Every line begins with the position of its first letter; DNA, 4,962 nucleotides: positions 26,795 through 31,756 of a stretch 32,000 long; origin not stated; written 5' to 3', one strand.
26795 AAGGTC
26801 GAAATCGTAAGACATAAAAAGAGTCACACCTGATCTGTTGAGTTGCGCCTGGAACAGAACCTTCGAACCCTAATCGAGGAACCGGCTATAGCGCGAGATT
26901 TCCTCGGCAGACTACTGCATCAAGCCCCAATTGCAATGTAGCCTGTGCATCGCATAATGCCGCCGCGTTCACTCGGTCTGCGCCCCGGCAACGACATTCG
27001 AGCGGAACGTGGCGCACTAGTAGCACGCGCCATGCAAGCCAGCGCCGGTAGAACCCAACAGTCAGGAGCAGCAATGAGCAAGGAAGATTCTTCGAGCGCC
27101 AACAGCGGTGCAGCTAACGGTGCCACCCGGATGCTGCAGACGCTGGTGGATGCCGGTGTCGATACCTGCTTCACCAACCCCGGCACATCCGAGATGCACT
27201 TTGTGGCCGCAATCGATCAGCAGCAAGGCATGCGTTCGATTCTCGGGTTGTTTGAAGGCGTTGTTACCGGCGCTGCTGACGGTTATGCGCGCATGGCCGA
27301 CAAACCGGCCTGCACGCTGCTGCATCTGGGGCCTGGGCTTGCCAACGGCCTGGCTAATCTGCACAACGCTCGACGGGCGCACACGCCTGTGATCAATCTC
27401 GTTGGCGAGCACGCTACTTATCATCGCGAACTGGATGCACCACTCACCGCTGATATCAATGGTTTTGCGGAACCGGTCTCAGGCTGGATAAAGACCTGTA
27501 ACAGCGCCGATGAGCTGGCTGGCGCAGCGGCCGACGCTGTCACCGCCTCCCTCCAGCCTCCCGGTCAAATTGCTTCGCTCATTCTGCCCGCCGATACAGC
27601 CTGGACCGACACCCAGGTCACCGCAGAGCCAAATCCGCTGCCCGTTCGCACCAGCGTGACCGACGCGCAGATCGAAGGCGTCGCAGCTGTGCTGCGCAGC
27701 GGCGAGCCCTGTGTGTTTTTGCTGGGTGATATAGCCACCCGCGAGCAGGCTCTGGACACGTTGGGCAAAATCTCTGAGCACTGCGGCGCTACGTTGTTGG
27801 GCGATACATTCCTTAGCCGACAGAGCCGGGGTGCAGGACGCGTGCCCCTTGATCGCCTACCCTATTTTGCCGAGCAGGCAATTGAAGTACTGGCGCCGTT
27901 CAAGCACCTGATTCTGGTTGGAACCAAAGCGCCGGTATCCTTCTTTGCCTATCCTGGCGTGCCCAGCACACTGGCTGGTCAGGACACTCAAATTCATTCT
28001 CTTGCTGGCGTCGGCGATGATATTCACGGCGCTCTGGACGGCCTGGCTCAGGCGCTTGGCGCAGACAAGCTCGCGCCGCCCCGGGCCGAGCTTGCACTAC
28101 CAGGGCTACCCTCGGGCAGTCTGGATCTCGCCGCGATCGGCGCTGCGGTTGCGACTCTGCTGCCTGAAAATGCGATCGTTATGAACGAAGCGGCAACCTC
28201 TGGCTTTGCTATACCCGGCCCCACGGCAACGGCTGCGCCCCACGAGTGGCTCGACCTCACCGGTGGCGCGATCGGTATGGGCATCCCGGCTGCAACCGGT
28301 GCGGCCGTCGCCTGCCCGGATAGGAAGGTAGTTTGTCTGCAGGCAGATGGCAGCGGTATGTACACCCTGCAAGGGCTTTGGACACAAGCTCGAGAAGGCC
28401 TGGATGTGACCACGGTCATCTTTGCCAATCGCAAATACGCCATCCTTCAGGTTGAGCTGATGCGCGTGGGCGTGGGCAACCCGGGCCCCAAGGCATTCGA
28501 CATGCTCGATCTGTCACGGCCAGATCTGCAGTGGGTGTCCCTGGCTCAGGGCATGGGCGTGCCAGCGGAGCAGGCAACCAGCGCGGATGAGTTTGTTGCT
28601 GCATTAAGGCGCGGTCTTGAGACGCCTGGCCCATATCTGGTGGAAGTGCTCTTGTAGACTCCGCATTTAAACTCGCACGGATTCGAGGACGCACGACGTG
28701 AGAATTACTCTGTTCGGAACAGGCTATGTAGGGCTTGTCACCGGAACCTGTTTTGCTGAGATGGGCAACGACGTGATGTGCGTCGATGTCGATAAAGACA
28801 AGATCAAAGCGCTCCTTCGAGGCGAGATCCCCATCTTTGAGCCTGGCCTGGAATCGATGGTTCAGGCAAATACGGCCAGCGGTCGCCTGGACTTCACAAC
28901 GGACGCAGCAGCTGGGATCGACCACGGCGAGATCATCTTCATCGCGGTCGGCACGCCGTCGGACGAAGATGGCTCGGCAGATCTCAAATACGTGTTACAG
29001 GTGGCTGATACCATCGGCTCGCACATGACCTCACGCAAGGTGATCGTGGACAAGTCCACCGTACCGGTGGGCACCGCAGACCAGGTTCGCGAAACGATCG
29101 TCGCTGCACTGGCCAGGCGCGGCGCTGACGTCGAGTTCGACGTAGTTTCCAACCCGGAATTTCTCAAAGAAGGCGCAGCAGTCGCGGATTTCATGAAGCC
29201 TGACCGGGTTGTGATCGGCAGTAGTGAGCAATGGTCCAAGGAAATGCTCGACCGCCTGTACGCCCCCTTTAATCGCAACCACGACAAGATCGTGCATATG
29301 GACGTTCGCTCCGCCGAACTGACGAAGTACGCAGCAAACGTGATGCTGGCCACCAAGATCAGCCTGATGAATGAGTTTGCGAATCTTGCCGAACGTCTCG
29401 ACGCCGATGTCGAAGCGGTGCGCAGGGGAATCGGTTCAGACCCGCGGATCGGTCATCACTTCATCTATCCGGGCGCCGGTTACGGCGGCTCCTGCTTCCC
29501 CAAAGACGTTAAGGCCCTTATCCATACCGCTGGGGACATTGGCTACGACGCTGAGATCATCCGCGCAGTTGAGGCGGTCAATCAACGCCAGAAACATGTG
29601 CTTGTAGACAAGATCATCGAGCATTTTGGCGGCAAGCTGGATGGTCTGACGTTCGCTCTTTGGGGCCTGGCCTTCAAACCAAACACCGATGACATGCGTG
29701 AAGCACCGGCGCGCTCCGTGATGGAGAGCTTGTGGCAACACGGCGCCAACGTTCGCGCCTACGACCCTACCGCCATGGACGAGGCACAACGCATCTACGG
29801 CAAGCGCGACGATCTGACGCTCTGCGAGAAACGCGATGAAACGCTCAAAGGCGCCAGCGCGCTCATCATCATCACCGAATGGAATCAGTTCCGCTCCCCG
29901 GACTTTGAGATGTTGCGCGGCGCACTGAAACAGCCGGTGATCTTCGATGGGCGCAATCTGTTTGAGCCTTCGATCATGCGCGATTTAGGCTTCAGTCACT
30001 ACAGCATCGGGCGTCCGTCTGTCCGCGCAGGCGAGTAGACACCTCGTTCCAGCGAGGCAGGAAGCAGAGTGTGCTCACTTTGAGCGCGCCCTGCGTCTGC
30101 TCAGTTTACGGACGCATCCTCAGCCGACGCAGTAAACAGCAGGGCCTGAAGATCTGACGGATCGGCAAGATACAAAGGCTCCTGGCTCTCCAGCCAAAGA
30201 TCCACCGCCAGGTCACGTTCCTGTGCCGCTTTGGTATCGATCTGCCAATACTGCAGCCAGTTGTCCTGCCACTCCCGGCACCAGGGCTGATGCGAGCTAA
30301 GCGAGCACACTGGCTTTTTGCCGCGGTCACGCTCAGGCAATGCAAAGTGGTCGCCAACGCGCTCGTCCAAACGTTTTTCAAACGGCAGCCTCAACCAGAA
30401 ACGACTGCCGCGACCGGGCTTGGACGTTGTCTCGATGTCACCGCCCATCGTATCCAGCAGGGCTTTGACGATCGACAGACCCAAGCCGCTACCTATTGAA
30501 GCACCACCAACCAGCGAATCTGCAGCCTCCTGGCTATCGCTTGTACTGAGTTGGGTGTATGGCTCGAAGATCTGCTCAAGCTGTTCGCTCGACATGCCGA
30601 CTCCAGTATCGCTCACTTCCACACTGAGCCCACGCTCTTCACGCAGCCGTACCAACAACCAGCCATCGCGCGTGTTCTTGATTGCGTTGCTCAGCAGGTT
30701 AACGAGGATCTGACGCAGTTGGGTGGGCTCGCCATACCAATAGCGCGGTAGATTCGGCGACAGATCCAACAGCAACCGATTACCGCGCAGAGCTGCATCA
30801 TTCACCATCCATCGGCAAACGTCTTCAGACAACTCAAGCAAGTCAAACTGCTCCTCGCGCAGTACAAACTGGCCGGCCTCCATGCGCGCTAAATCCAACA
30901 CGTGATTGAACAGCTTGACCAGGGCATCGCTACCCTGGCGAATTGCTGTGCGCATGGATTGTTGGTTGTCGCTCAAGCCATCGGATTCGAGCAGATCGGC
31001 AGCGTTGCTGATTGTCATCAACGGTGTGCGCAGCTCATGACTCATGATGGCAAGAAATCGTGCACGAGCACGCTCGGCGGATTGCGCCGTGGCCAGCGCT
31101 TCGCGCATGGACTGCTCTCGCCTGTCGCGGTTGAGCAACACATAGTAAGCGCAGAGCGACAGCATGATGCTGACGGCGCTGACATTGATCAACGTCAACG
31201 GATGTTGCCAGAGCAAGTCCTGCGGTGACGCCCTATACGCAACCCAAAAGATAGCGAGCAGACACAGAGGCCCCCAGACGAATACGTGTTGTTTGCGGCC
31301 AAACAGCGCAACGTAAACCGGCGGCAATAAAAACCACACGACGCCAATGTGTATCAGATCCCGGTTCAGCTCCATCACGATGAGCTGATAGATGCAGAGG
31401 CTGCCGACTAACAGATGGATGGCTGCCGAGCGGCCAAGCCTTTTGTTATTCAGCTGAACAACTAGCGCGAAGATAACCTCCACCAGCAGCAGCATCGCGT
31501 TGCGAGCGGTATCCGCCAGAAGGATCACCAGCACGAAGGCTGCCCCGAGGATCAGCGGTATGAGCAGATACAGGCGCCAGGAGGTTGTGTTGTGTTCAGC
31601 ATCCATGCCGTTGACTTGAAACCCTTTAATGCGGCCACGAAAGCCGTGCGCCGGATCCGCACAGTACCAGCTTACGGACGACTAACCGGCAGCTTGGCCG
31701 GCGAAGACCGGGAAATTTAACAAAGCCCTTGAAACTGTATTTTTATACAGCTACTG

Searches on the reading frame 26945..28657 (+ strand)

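Call 63: search_protein_families(library=pfam, proteins=[window:26945-28657:+], max_evalue=0.00001)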
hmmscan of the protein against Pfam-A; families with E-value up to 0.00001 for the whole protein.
window:26945-28657:+ (570 aa): 2 families
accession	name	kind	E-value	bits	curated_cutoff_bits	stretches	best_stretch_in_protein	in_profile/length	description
PF02776.23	TPP_enzyme_N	-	3.2e-29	101.6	26.8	1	58-162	2-106/119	Thiamine pyrophosphate enzyme, N-terminal TPP binding domain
PF02775.26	TPP_enzyme_C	-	1.9e-24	86.7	21.9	1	431-568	17-151/151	Thiamine pyrophosphate enzyme, C-terminal TPP binding domain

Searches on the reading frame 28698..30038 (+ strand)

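Call 63: search_protein_families(library=pfam, proteins=[window:28698-30038:+], max_evalue=0.00001)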
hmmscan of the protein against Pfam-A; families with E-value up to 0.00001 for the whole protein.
window:28698-30038:+ (446 aa): 3 families
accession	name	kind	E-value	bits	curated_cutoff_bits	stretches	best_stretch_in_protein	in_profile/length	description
PF03721.20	UDPG_MGDP_dh_N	-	3.6e-68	229.3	27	1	1-186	1-186/187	UDP-glucose/GDP-mannose dehydrogenase family, NAD binding domain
PF00984.24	UDPG_MGDP_dh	-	9.8e-38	128.6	25.4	1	204-296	1-93/94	UDP-glucose/GDP-mannose dehydrogenase family, central domain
PF03720.21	UDPG_MGDP_dh_C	-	1.2e-32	112.8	30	1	320-423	1-102/103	UDP-glucose/GDP-mannose dehydrogenase family, UDP binding domain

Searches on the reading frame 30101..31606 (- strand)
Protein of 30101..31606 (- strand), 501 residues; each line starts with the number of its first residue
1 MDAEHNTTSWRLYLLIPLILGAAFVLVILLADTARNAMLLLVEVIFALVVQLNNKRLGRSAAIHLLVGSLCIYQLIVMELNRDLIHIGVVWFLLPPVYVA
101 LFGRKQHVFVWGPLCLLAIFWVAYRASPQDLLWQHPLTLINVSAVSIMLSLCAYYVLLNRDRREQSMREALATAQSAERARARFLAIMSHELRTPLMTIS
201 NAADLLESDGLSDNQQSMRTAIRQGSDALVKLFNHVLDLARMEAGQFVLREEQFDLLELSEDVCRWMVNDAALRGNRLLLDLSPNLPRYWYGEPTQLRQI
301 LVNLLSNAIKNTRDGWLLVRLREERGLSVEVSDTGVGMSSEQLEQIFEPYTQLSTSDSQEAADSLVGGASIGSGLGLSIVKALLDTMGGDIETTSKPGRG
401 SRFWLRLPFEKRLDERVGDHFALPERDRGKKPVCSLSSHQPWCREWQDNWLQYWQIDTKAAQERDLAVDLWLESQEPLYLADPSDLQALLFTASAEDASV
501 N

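Call 63: search_protein_families(library=pfam, proteins=[window:30101-31606:-], max_evalue=0.00001)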
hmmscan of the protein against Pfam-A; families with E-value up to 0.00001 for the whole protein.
window:30101-31606:- (501 aa): 2 families
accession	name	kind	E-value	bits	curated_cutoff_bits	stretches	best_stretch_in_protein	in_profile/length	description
PF02518.31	HATPase_c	-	1.1e-26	93.8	26.4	1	293-410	2-110/111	Histidine kinase-, DNA gyrase B-, and HSP90-like ATPase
PF00512.31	HisKA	-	1.9e-16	60.3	26.9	1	180-245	1-66/66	His Kinase A (phospho-acceptor) domain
